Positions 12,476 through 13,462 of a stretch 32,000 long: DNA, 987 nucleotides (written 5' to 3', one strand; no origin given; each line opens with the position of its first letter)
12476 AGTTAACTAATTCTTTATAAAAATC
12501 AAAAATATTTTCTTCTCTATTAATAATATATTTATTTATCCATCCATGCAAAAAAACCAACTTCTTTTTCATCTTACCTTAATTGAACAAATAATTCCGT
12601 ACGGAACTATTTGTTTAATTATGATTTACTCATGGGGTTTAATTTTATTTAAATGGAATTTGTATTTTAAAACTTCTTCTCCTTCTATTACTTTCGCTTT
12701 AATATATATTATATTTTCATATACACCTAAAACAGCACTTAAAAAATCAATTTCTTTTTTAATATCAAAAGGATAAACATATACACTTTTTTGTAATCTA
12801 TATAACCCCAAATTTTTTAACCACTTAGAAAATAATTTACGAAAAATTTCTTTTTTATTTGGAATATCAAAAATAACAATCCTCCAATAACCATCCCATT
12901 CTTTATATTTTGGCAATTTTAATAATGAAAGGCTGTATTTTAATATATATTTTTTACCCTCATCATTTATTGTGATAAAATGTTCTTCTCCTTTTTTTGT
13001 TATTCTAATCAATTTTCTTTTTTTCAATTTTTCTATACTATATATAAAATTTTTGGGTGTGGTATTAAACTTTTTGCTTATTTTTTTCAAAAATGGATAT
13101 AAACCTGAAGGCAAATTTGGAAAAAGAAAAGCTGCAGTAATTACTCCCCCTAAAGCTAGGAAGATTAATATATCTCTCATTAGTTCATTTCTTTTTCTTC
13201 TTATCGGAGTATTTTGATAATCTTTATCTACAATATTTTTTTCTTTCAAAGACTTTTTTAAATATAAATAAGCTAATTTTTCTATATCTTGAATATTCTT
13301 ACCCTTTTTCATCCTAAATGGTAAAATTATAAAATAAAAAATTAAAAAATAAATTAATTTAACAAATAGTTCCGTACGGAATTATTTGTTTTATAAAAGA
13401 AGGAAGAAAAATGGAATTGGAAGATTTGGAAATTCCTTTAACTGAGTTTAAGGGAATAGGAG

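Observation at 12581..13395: Exact inverted copies of a 30-bp near-palindrome bracket the PaaX/Cas2-like regulator gene and abut both outward-facing neighbours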

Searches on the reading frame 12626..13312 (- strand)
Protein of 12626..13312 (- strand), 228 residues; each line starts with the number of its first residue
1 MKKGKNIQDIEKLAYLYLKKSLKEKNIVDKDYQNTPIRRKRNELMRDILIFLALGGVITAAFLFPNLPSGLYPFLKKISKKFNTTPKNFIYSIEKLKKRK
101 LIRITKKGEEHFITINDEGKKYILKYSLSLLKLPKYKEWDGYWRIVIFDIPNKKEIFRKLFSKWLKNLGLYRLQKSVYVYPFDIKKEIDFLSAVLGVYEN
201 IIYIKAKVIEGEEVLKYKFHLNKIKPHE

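Call 4: search_protein_families(library=pfam, proteins=[window:12626-13312:-], max_evalue=0.01)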
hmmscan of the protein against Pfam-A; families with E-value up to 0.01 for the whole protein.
window:12626-13312:- (228 aa): 3 families
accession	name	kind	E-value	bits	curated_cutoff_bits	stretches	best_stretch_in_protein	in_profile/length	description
PF20803.2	PaaX_M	-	4.2e-17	62.5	24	1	137-212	2-77/83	PaaX protein central Cas2-like domain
PF09827.14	CRISPR_Cas2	-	0.00012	22.7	23.8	1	143-180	2-36/74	CRISPR associated protein Cas2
PF22665.2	DUF6293_C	-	0.0049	17.7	27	0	93-122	68-97/101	DUF6293 C-terminal winged helix domain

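Call 10: find_encoding_contigs(protein=window:12626-13312:-, flank=10000, max_places=10)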
Protein window:12626-13312:- (228 aa): no gene with exactly this product is on record in the collection.

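Call 11: find_homologous_proteins(query=window:12626-13312:-)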
Query window:12626-13312:- (228 aa): 33 proteins with E <= 0.001 among 1076 candidates.
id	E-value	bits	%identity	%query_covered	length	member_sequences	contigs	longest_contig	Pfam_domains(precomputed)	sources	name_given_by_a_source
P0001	1.9e-140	484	99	100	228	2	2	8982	PF20803.3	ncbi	ncbi:MAG: CRISPR-associated endonuclease Cas2 [Candidatus Aenigmatarchaeota archaeon]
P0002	2.8e-39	153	43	79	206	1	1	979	PF20803.3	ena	-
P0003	5.4e-38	149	42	79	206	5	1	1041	PF20803.3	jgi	jgi:hypothetical protein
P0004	1.7e-30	124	41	78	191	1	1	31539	PF20803.3,PF14947.13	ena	-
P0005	1.9e-30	124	49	63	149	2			PF20803.3,PF09827.15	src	-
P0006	5.1e-30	123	39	80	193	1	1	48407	PF20803.3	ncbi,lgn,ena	-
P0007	9.3e-29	119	37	80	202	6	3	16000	PF20803.3,PF09827.15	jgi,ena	-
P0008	7.7e-28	116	37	83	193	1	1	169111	PF20803.3,PF09827.15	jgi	jgi:CRISPR-associated endonuclease Cas2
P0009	1.5e-27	115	37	83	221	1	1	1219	PF20803.3,PF09827.15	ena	-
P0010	4.0e-27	113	42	75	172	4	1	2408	PF20803.3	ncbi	-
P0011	4.3e-26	110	38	85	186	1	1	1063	PF20803.3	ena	-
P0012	3.4e-25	107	39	77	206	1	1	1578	PF20803.3,PF09827.15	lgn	-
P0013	3.0e-24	104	37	77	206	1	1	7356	PF20803.3,PF09827.15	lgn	-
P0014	3.1e-24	104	34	80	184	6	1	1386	PF20803.3,PF09827.15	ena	-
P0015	9.2e-24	102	43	60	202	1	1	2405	PF20803.3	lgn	-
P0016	3.8e-22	97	32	81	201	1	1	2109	PF20803.3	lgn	-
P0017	2.7e-21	94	36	79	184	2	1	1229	PF20803.3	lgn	-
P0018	4.7e-21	94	45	51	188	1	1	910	PF20803.3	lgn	-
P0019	2.1e-17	82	36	76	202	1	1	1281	PF20803.3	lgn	-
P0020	8.7e-17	80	32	77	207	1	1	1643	PF20803.3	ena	-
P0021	4.4e-16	77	34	70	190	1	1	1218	PF20803.3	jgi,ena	-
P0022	5.7e-16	77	32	77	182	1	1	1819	PF20803.3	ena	-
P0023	5.9e-16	77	32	74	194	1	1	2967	PF20803.3,PF09827.15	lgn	-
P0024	3.1e-15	75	28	86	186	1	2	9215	PF20803.3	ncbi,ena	-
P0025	1.6e-14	72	30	55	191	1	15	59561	PF20803.3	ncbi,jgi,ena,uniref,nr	ncbi:MAG: hypothetical protein A3J46_00865 [Candidatus Yanofskybacteria bacterium RIFCSPHIGHO2_02_FU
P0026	5.1e-14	71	33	55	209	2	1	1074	PF20803.3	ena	-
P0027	1.2e-13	69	32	55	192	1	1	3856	PF20803.3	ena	-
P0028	1.5e-13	69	30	79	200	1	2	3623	PF20803.3,PF09827.15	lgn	-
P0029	1.7e-13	69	32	76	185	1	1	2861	PF20803.3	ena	-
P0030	2.2e-13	68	31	76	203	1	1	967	PF20803.3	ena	-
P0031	3.0e-13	68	31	78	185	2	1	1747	PF20803.3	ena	-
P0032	4.8e-10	58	36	65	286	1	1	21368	PF20803.3,PF08223.17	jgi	-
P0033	1.5e-9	56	35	39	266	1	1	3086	PF20803.3,PF08223.17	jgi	jgi:phenylacetic acid degradation operon negative regulatory protein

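Call 12: find_encoding_contigs(protein=P0001, flank=10000, max_places=4)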
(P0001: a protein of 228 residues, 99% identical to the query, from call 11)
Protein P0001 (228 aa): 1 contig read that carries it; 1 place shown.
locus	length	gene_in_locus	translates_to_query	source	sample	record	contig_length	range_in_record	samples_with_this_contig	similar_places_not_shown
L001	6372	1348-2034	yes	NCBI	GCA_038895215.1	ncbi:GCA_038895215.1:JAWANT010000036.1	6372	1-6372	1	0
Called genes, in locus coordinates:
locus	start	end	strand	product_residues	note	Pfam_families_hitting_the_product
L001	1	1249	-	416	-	PF17191:RecG_wedge, PF01336:tRNA_anti-codon (weak), PF04851:ResIII, PF00270:DEAD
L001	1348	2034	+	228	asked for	PF20803:PaaX_M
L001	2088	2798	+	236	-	PF00561:Abhydrolase_1, PF12697:Abhydrolase_6, PF10230:LIDHydrolase (weak), PF12146:Hydrolase_4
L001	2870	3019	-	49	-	-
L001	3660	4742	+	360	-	PF00515:TPR_1 (faint), PF07719:TPR_2 (faint), PF13181:TPR_8 (faint), PF13414:TPR_11 (weak), PF13431:TPR_17 (weak)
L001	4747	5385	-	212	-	PF00535:Glycos_transf_2, PF10111:Glyco_tranf_2_2 (weak), PF13641:Glyco_tranf_2_3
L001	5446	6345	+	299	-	PF01063:Aminotran_4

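Call 13: find_encoding_contigs(protein=P0004, flank=4000, max_places=3)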
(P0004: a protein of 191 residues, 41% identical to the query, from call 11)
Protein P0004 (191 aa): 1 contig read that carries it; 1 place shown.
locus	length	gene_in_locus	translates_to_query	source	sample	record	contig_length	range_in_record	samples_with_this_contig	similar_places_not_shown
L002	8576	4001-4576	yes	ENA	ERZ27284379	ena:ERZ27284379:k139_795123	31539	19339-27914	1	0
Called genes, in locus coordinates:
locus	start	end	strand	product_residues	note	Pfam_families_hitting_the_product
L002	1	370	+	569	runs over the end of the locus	PF03717:PBP_dimer, PF00905:Transpeptidase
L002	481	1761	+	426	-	PF08245:Mur_ligase_M, PF02875:Mur_ligase_C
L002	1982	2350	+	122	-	-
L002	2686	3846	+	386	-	PF05559:DUF763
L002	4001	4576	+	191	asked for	PF14947:HTH_45 (weak), PF20803:PaaX_M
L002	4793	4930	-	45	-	-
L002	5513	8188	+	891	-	PF00690:Cation_ATPase_N, PF00122:E1-E2_ATPase, PF13246:Cation_ATPase, PF00702:Hydrolase, PF12710:HAD (weak), PF08282:Hydrolase_3 (weak), PF00689:Cation_ATPase_C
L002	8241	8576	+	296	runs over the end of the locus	PF01522:Polysacc_deac_1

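Call 14: find_encoding_contigs(protein=P0006, flank=4000, max_places=3)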
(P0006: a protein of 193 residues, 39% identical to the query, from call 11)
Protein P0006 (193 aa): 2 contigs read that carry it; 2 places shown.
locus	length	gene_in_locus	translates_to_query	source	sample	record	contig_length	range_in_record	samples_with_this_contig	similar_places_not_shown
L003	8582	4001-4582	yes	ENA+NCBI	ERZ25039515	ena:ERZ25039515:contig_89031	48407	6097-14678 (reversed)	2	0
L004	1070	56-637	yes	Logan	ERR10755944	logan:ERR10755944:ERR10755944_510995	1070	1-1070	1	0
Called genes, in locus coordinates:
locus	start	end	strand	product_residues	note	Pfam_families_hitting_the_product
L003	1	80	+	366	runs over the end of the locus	PF01916:DS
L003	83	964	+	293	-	PF00491:Arginase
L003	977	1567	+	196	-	PF12822:ECF_trnsprt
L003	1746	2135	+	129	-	PF08973:TM1506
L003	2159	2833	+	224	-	-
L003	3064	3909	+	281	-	-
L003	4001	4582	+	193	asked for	PF20803:PaaX_M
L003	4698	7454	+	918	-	PF07517:SecA_DEAD, PF01043:SecA_PP_bind, PF21090:P-loop_SecA, PF07516:SecA_SW, PF02810:SEC-C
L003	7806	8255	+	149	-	PF00293:NUDIX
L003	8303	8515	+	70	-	PF07866:DUF1653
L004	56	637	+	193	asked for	PF20803:PaaX_M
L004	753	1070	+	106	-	?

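Call 15: find_encoding_contigs(protein=P0008, flank=4000, max_places=3)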
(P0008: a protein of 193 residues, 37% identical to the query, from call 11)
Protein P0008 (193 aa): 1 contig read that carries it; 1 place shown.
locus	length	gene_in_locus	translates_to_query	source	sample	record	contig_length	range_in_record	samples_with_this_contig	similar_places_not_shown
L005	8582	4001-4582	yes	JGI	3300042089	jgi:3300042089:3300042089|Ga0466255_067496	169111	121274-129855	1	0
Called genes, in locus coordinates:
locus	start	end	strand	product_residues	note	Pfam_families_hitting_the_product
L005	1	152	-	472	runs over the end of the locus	PF03951:Gln-synt_N, PF00120:Gln-synt_C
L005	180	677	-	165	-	PF00710:Asparaginase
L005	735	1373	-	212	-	PF02900:LigB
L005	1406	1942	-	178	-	PF02417:Chromate_transp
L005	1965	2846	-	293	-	PF04055:Radical_SAM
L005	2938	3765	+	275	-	-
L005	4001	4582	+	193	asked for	PF20803:PaaX_M, PF09827:CRISPR_Cas2 (weak)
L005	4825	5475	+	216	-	PF02834:LigT_PEase, PF13563:2_5_RNA_ligase2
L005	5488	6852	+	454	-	PF01212:Beta_elim_lyase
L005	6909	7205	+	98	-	-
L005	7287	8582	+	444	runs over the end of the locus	PF01225:Mur_ligase, PF08245:Mur_ligase_M, PF02875:Mur_ligase_C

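Call 28: find_related_loci(query=A2, collection=genome_contigs, flank=6000)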
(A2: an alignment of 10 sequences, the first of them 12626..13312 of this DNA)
Query A2 (228 aa) in genome_contigs; peptide patterns used: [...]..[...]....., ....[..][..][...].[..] (x = any residue, [..] = any of these).
600 stretches matched a pattern (row limit reached: there are more); 561 encode a relative of the query (tblastn E <= 1e-3); the best 80 are kept; 80 distinct loci.
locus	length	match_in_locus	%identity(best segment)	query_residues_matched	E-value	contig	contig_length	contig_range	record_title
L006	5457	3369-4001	50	1-215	8e-61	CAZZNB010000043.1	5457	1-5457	MAG TPA_asm: uncultured Candidatus Saccharibacteria bacterium isolate binchicken_co25_111 genome assembly, contig: k141_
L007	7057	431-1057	38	10-221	6e-45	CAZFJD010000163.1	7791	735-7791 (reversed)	MAG TPA_asm: uncultured Syntrophaceae bacterium isolate binchicken_co325_68 genome assembly, contig: NODE_4163_length_77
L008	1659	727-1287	42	41-226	5e-46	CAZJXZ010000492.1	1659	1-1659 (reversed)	MAG TPA_asm: uncultured Eubacteriales bacterium isolate binchicken_co383_20 genome assembly, contig: NODE_76457_length_1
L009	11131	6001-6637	54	6-215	3e-47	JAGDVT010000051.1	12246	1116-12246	MAG: Candidatus Paceibacter sp. isolate KUB_Bin06 NODE_990_length_12246_cov_5.334345, whole genome shotgun sequence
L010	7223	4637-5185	42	40-222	2e-42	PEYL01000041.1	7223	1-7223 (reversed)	MAG: Candidatus Portnoybacteria bacterium CG08_land_8_20_14_0_20_40_83 CG08_land_8_20_14_0.20_scaffold_16869_c, whole ge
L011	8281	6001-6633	36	10-221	2e-38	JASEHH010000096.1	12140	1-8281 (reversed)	MAG: Thermodesulfobacteriota bacterium isolate Yes70-18 NODE_2213_length_12140_cov_57.240050, whole genome shotgun seque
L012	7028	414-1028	33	18-221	1e-37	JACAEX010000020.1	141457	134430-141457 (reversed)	MAG: Syntrophaceae bacterium isolate L.E.D.62 k119_31553, whole genome shotgun sequence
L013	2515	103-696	36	20-221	5e-37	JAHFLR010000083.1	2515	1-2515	MAG: bacterium isolate nzgw438 NODE_193752_length_2516_cov_2.295198, whole genome shotgun sequence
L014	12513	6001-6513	40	48-221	5e-36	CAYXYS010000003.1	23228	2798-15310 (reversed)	MAG TPA_asm: uncultured Candidatus Saccharibacteria bacterium isolate binchicken_co19_586 genome assembly, contig: NODE_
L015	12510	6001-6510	39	44-213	9e-35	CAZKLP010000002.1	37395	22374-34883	MAG TPA_asm: uncultured Candidatus Saccharibacteria bacterium isolate binchicken_co38_1383 genome assembly, contig: NODE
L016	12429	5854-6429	39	29-221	2e-34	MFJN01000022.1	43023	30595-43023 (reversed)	MAG: Candidatus Gottesmanbacteria bacterium RIFCSPHIGHO2_02_FULL_40_13 rifcsphigho2_02_scaffold_2198, whole genome shotg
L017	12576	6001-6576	37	29-221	5e-34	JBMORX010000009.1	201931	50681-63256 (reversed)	MAG: Patescibacteria group bacterium isolate Betzabe_MAG191 MAG191_9, whole genome shotgun sequence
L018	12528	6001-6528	41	48-221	9e-34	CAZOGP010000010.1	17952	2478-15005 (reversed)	MAG TPA_asm: uncultured Candidatus Saccharibacteria bacterium isolate binchicken_co387_482 genome assembly, contig: NODE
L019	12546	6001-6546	37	39-222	6e-33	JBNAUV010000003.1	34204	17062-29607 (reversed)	MAG: Minisyncoccales bacterium isolate Kamch4342-D-MF-021 bin12.fa-3, whole genome shotgun sequence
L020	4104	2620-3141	35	44-219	2e-32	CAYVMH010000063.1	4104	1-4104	MAG TPA_asm: uncultured Candidatus Saccharibacteria bacterium isolate binchicken_co21_255 genome assembly, contig: NODE_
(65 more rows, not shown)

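Call 39: search_protein_families(library=ncbifam, proteins=[window:12626-13312:-, P0004, P0008], max_evalue=0.01)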
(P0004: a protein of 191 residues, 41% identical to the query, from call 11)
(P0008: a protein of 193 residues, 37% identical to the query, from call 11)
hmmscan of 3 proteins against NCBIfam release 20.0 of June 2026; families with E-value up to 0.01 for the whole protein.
window:12626-13312:- (228 aa): 2 families
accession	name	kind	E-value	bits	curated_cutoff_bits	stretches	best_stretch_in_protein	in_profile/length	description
TIGR01573.1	cas2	equivalog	2.4e-06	27.7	24.5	1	144-181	3-41/96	CRISPR-associated endonuclease Cas2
TIGR02277.1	PaaX_trns_reg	equivalog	7.1e-06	25.8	264.55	1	92-217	40-159/279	phenylacetic acid degradation operon negative regulatory protein PaaX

P0004 (191 aa): 3 families
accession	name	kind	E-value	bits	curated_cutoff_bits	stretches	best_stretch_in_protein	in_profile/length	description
TIGR02277.1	PaaX_trns_reg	equivalog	1.8e-09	37.5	264.55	1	62-176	44-152/279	phenylacetic acid degradation operon negative regulatory protein PaaX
NF053610.1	Sso10a_fam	subfamily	2e-05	24.5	60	1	49-87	28-62/64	Sso10a family chromatin protein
TIGR01573.1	cas2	equivalog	2.3e-05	24.6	24.5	1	109-147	2-41/96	CRISPR-associated endonuclease Cas2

P0008 (193 aa): 3 families
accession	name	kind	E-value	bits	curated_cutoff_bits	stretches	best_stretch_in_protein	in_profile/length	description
TIGR02277.1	PaaX_trns_reg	equivalog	2.1e-08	34.1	264.55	1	55-178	32-151/279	phenylacetic acid degradation operon negative regulatory protein PaaX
TIGR01573.1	cas2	equivalog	5.1e-06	26.7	24.5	1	116-153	3-41/96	CRISPR-associated endonuclease Cas2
NF050184.1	VpaChn25_0724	subfamily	0.0042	17.2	65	0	55-96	35-75/88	VpaChn25_0724 family phage protein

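Call 40: search_solved_structures(query=A1, max_evalue=1, show_alignments=2)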
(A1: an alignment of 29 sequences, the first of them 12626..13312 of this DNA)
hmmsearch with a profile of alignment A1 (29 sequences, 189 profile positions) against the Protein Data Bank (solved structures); distinct sequences matched with E-value up to 1: 39.
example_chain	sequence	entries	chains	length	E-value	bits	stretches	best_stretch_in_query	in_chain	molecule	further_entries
8a39_AP1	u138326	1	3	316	0.011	18.7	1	53-113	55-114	DNA-binding transcriptional repressor of phenylacetic acid degradation, aryl-CoA responsiv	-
4asn_A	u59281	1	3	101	0.016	18.2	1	20-91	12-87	TUBR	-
3exc_X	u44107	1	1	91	0.021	17.8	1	111-144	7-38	Uncharacterized protein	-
4rs8_A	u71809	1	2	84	0.021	17.8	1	45-93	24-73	AspA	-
5lyb_c0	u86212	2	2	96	0.022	17.7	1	31-93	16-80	40S ribosomal protein S10-A,40S ribosomal protein S10-A,40S Ribosomal Protein S10 | 40S ribosomal protein S10-A,40S Ribosomal Protein S10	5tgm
2qvo_A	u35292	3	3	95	0.024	17.6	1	49-93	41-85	Uncharacterized protein AF_1382 | Protein AF_1382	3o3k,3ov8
5k1y_C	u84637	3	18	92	0.029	17.3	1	45-93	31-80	AspA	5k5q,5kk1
5k5o_A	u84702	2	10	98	0.032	17.2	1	45-94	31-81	AspA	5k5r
6i7o_C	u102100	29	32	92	0.033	17.2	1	31-92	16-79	40S ribosomal protein S10-A | Small ribosomal subunit protein eS10A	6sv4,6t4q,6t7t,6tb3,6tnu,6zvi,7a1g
13ct_A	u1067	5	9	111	0.034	17.1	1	9-87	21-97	Transcriptional regulator, ArsR family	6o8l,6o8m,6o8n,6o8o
6o8k_A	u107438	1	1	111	0.035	17.1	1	9-87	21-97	Transcriptional regulator, ArsR family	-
6jhz_A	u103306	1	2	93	0.035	17.1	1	111-144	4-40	CRISPR-associated endoribonuclease Cas2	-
6woo_KK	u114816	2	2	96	0.036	17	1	31-92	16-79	eS10 | Small ribosomal subunit protein eS10A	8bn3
4uer_7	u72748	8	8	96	0.037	17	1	31-92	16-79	ES10 | 40S ribosomal protein S10-A | Small ribosomal subunit protein eS10A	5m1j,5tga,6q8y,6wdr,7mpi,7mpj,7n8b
8ia4_A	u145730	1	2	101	0.04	16.9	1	111-144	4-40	CRISPR-associated endoribonuclease Cas2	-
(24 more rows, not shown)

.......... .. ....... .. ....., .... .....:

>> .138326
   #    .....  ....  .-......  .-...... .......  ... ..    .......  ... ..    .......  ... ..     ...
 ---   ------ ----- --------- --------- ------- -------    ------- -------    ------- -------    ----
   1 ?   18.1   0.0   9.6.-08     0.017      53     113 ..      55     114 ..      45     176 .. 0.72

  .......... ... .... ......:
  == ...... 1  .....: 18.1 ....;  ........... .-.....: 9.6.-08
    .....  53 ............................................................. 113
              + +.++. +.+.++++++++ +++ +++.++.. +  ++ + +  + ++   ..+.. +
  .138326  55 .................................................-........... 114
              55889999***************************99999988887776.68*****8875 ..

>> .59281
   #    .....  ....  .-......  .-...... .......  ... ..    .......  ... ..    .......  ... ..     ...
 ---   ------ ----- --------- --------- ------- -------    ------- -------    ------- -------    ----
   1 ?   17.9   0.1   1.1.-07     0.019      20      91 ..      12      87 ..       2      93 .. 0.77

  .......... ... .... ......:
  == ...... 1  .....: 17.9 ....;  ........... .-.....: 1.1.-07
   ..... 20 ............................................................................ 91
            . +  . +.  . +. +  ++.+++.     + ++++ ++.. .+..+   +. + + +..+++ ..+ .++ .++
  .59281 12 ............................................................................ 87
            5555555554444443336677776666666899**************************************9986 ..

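Call 49: predict_structure(alignment_id=A1)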
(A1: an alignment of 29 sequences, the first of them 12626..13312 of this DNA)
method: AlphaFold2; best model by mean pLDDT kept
length: 228 residues; sequences in the alignment: 29
mean_pLDDT: 78.6   pTM: 0.53
mean pLDDT of the five models: 78.6, 78.6, 77.6, 73.9, 72.8
residues with pLDDT >= 90: 66; 70-90: 102; 50-70: 45; < 50: 15
segments of 3 or more residues with pLDDT < 50: 25-34
pLDDT, mean of each block of 10 residues (from residue 1): 62 71 50 54 80 72 55 73 82 87 85 83 69 74 97 90 91 97 90 87 97 94 63
secondary structure, 60 per line:
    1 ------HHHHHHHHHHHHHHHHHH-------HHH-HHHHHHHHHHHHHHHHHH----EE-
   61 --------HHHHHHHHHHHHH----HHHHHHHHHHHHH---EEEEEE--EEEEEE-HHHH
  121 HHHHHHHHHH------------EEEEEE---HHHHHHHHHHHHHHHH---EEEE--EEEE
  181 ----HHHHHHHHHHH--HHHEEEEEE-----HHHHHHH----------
elements in order: H7-24 H36-53 H69-81 H86-98 E102-107 E110-115 H117-130 E143-148 H152-167 E171-174 E177-180 H185-195 E201-206 H212-218

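Call 65: fold_search(model_id=the predicted structure, library=pdb)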
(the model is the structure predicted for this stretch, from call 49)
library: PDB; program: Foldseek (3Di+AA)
matches with E <= 10: 1379; with E <= 0.001: 1
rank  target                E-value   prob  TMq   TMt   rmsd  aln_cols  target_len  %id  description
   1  8a39_AP1              1.4e-05  1.00  0.31  0.24   9.8       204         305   17  Crystal Structure of PaaX from Escherichia coli W (released 2023-07-05)
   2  3l09_B                2.1e-03  0.99  0.27  0.25  10.8       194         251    9  Crystal structure of Putative transcriptional regulator (JANN_22DEC04_CONTIG27_REVISED_GENE3569) from Jannaschia sp. C (released 2010-01-12)
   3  3l09_D                4.7e-03  0.97  0.24  0.23  10.8       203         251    9  Crystal structure of Putative transcriptional regulator (JANN_22DEC04_CONTIG27_REVISED_GENE3569) from Jannaschia sp. C (released 2010-01-12)
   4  3l09_A                5.3e-03  0.97  0.25  0.23  10.7       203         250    9  Crystal structure of Putative transcriptional regulator (JANN_22DEC04_CONTIG27_REVISED_GENE3569) from Jannaschia sp. C (released 2010-01-12)
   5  3l09_C                8.7e-03  0.87  0.23  0.21  11.0       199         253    8  Crystal structure of Putative transcriptional regulator (JANN_22DEC04_CONTIG27_REVISED_GENE3569) from Jannaschia sp. C (released 2010-01-12)
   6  3kfw                  1.1e-02  0.98  0.29  0.29  10.4       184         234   11  Uncharacterized protein Rv0674 from Mycobacterium tuberculosis (released 2009-12-01)
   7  5yi1                  3.0e-02  1.00  0.29  0.48   9.4       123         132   11  Structure of Lactococcus lactis ZitR, C30AH42A mutant in apo form (released 2017-12-06)
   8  3jth_B                3.4e-02  0.99  0.24  0.51   7.5       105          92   15  Crystal structure of a transcriptional regulator HlyU from Vibrio vulnificus CMCP6 (released 2010-03-16)
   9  4yif_B                3.6e-02  0.98  0.26  0.40  17.3       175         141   12  Crystal structure of Rv0880 (released 2015-06-10)
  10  3cuq_A                3.6e-02  0.51  0.19  0.20  11.7       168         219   20  Integrated structural and functional model of the human ESCRT-II complex (released 2008-11-04)
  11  6pco_B                4.2e-02  1.00  0.28  0.45   9.1       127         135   15  Mechanism for regulation of DNA binding of Bordetella bronchiseptica BpsR by 6-hydroxynicotinic acid (released 2019-11-06)
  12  8cq7_M                4.2e-02  0.99  0.28  0.58   6.7       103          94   16  Crystal structure of phyllanthoside bound to the Candida albicans 80S ribosome (released 2024-09-11)
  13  4yif_C                4.2e-02  0.98  0.27  0.43  17.0       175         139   12  Crystal structure of Rv0880 (released 2015-06-10)
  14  5zyf_B                4.7e-02  0.99  0.23  0.55   4.8        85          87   18  Crystal structure of Streptococcus pyogenes type II-A Cas2 (released 2018-08-15)
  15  4ooi_B                5.0e-02  1.00  0.27  0.58  11.0       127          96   16  Reduced HlyU from Vibrio cholerae N16961 (released 2014-12-31)
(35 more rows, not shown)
